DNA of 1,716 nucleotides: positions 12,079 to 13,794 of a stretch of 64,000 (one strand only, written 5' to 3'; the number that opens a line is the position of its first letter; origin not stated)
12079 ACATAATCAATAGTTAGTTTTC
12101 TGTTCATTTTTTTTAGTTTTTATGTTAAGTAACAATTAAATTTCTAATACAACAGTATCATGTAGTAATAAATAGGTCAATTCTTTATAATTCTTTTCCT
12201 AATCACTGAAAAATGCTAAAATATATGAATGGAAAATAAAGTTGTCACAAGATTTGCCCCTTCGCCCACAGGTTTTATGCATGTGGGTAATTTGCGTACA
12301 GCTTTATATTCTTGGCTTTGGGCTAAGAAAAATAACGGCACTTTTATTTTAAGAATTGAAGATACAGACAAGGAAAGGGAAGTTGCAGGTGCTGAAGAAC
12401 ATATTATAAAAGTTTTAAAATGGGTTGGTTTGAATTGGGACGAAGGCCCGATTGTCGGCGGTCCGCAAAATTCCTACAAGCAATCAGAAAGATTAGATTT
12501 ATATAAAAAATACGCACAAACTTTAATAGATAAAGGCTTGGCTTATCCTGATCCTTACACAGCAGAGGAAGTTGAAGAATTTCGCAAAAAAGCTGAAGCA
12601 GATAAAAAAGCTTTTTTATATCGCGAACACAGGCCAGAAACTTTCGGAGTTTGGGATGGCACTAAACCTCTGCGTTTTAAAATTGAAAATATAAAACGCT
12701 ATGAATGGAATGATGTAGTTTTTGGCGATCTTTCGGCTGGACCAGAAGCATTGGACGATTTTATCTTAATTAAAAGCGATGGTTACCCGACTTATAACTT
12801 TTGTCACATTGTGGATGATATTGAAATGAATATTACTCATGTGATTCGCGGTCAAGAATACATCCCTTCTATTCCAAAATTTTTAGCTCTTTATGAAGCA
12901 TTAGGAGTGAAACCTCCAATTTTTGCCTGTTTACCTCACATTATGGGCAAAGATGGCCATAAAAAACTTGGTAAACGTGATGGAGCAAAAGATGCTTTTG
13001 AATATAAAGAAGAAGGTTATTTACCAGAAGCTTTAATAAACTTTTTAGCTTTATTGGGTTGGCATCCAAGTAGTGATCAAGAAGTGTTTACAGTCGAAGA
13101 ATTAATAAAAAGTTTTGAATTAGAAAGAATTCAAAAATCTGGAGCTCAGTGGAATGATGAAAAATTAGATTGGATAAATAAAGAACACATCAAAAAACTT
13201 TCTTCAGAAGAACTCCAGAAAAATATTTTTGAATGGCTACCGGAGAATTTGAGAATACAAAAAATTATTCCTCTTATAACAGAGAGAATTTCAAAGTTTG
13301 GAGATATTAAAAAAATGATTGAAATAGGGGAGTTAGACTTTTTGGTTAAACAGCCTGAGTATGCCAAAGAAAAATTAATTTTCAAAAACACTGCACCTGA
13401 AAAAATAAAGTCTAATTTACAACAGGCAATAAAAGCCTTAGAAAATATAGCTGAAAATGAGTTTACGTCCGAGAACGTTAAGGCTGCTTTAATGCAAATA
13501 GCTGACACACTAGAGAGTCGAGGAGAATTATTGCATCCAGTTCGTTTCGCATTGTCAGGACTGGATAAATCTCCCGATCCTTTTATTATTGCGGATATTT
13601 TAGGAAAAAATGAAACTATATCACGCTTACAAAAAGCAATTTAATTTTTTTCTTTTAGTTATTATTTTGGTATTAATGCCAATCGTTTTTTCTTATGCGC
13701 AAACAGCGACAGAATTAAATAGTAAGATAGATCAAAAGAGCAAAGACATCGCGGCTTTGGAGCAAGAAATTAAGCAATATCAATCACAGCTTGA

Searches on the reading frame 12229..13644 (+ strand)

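Call 19: search_protein_families(library=ncbifam, proteins=[window:12229-13644:+], max_evalue=0.00001)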
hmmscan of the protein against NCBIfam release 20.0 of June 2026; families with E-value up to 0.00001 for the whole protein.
window:12229-13644:+ (471 aa): 10 families
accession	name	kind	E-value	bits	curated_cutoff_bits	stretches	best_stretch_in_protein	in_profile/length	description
TIGR00464.1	gltX_bact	equivalog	2.7e-138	461.8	289.95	1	4-469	1-465/470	glutamate--tRNA ligase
TIGR03838.1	queuosine_YadB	equivalog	5.9e-58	196.4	276.7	1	6-291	2-270/272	tRNA glutamyl-Q(34) synthetase GluQRS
NF004315.1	PRK05710.1-4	equivalog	8.5e-53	179.5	250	1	7-270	1-271/274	tRNA glutamyl-Q(34) synthetase GluQRS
NF004314.0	PRK05710.1-3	equivalog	1.3e-52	179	256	1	3-295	5-277/297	tRNA glutamyl-Q(34) synthetase GluQRS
NF004313.0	PRK05710.1-2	equivalog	1.2e-41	142.9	380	1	3-259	3-253/299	tRNA glutamyl-Q(34) synthetase GluQRS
NF003169.0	PRK04156.1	equivalog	2.7e-37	128.7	516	2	2-127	99-217/567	glutamate--tRNA ligase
NF004312.0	PRK05710.1-1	equivalog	1.2e-34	120.1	453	1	3-294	12-280/306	tRNA glutamyl-Q(34) synthetase GluQRS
TIGR00463.1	gltX_arch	equivalog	8.3e-32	110.4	401.75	1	3-126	92-206/560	glutamate--tRNA ligase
NF011291.0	PRK14703.1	equivalog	6.2e-21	74.4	681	1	3-135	30-154/769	glutamine--tRNA ligase/YqeY domain fusion protein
TIGR00440.1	glnS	equivalog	2.2e-19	69.7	425.8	1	5-134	1-122/524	glutamine--tRNA ligase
